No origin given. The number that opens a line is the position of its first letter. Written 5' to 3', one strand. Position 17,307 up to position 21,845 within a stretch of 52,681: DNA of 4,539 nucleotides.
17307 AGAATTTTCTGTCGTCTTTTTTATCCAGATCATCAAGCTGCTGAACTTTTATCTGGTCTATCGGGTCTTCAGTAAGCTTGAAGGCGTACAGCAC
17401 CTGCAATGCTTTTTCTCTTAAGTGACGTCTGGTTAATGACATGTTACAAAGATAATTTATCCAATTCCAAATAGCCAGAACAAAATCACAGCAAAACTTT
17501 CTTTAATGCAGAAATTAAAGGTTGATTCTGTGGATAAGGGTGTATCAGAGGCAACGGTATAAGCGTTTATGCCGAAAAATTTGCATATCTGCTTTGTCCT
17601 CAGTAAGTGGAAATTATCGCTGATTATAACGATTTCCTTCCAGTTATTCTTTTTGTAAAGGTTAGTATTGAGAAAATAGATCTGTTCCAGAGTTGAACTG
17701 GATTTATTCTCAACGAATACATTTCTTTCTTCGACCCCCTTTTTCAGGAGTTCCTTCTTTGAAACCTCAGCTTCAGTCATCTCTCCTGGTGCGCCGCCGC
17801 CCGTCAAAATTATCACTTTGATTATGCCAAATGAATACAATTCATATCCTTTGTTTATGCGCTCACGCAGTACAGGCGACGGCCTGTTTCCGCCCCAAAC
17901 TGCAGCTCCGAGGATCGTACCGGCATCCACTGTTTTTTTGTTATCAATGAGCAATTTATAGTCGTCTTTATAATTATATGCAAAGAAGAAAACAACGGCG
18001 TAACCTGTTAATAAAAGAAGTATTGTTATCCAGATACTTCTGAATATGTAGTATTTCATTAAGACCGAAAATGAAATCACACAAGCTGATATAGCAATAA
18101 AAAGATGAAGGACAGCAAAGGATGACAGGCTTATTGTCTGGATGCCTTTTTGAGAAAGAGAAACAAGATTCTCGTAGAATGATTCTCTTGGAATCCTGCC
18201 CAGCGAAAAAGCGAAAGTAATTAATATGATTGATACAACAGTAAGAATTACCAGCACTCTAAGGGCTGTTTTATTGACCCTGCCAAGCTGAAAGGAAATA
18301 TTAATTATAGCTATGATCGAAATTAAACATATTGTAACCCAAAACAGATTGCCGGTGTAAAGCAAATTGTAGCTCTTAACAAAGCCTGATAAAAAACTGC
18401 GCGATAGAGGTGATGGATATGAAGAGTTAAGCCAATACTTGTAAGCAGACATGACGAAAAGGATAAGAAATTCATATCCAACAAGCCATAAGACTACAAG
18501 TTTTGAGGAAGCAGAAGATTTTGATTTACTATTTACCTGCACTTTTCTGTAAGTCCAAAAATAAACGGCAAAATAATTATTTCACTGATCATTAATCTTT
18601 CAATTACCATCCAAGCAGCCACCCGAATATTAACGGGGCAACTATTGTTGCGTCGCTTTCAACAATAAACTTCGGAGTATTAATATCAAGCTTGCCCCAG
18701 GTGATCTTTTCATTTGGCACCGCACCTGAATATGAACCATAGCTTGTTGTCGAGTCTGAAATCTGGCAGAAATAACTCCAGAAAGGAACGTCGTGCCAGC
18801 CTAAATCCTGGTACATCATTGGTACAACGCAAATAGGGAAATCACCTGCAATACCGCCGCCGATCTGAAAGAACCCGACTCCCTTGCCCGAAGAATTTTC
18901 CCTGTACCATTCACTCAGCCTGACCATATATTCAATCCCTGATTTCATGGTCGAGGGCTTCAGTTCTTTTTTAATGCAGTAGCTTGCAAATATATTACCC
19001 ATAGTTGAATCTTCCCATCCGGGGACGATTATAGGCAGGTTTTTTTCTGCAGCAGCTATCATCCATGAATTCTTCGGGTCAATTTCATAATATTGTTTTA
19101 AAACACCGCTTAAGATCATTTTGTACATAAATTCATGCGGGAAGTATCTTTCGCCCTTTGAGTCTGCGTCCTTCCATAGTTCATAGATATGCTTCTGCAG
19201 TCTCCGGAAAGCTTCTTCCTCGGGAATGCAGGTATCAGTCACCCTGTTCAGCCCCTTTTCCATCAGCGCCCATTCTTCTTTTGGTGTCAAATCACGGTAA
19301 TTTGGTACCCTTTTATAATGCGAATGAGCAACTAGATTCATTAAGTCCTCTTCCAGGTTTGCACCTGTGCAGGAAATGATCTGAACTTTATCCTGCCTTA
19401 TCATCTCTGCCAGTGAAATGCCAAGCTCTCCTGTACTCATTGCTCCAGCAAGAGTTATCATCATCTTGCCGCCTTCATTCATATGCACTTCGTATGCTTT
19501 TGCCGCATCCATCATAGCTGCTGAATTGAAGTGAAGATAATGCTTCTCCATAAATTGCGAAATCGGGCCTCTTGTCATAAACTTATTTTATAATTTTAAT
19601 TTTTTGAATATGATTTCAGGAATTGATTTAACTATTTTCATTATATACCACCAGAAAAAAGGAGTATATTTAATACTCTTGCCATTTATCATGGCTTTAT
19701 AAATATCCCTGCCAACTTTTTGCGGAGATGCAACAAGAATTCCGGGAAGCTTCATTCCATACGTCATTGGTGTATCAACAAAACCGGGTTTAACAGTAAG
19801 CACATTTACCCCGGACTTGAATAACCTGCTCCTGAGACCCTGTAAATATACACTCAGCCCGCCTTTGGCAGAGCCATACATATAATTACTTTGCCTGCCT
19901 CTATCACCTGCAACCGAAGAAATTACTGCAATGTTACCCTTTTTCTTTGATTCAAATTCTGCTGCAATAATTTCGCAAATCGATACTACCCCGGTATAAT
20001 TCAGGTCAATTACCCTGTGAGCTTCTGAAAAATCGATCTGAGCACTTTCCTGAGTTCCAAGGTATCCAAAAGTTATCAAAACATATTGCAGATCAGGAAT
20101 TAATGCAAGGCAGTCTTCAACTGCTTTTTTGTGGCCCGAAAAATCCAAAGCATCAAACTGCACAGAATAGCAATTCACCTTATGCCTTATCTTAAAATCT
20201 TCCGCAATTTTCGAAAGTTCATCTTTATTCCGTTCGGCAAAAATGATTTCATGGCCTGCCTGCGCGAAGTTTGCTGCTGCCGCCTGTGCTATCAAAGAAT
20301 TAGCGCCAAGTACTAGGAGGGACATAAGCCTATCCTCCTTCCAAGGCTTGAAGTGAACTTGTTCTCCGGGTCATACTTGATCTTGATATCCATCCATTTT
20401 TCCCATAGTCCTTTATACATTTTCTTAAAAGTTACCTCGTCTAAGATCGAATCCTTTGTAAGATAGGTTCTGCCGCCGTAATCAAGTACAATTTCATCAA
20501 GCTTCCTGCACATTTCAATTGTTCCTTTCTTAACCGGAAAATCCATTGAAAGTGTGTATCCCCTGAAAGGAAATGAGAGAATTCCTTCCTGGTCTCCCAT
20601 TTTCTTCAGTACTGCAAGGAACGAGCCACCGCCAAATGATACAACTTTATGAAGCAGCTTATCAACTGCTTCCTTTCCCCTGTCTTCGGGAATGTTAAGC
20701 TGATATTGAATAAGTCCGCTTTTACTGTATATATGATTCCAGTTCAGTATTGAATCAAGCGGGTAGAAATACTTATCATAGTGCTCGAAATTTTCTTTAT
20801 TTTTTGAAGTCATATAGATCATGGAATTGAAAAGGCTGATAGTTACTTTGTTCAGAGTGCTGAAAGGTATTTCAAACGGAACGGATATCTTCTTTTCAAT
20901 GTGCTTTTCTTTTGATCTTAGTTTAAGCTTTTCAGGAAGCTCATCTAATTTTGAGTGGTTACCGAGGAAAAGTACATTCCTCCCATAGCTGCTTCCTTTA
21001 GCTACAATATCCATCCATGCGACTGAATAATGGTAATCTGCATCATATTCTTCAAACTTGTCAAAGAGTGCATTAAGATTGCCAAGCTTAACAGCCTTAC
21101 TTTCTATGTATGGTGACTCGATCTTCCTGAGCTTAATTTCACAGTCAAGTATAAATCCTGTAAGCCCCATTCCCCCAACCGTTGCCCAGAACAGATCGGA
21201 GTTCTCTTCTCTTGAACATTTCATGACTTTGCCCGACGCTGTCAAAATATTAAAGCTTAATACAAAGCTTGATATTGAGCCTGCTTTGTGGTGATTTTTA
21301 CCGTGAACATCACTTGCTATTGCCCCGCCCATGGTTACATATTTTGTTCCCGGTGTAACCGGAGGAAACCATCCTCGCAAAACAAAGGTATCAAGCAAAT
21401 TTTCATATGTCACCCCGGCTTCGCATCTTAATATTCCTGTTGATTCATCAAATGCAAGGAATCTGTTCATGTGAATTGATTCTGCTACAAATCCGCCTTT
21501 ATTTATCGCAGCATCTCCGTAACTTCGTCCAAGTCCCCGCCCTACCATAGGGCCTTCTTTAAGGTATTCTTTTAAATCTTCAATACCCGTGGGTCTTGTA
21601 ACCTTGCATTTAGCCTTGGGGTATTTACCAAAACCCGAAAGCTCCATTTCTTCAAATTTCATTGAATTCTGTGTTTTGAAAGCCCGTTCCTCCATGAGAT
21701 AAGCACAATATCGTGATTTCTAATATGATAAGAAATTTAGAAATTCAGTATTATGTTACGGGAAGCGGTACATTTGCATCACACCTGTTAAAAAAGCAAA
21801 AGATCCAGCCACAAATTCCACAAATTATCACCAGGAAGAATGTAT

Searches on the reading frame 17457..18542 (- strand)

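Call 47: search_protein_families(library=pfam, proteins=[window:17457-18542:-], max_evalue=0.00001)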
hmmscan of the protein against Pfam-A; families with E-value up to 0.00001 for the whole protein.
window:17457-18542:- (361 aa): 1 family
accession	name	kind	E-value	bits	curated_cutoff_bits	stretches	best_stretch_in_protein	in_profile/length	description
PF02698.23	DUF218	-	1.2e-20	74.3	27.6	1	207-348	2-130/133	DUF218 domain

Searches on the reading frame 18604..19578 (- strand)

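Call 47: search_protein_families(library=pfam, proteins=[window:18604-19578:-], max_evalue=0.00001)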
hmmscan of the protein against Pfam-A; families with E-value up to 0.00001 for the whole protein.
window:18604-19578:- (324 aa): 1 family
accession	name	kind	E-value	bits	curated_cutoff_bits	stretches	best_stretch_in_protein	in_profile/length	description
PF01916.23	DS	-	1.7e-40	139.6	27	1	16-318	10-285/288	Deoxyhypusine synthase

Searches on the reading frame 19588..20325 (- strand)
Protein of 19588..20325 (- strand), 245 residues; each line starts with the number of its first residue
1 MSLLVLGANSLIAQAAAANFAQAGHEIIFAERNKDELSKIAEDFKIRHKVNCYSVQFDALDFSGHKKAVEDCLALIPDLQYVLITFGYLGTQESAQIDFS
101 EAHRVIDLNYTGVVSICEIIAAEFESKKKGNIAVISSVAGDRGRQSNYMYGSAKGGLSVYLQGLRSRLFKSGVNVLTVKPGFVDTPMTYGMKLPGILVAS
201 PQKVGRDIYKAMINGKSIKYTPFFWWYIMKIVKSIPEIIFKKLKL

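Call 47: search_protein_families(library=pfam, proteins=[window:19588-20325:-], max_evalue=0.00001)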
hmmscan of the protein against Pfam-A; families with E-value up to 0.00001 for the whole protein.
window:19588-20325:- (245 aa): 2 families
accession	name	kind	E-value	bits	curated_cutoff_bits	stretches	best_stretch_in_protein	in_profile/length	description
PF00106.31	adh_short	-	1.3e-31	110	26.6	1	4-188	4-187/195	short chain dehydrogenase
PF13561.12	adh_short_C2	-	4.8e-21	75.8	27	1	9-192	3-185/236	Enoyl-(Acyl carrier protein) reductase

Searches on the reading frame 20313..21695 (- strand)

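Call 47: search_protein_families(library=pfam, proteins=[window:20313-21695:-], max_evalue=0.00001)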
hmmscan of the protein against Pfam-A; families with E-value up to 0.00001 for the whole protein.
window:20313-21695:- (460 aa): 2 families
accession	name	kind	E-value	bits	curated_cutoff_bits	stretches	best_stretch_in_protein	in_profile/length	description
PF01565.28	FAD_binding_4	-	3.7e-19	69.2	26.4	1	47-161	24-139/139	FAD binding domain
PF04030.19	ALO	-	5.2e-06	26.8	23.1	0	392-451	196-254/258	D-arabinono-1,4-lactone oxidase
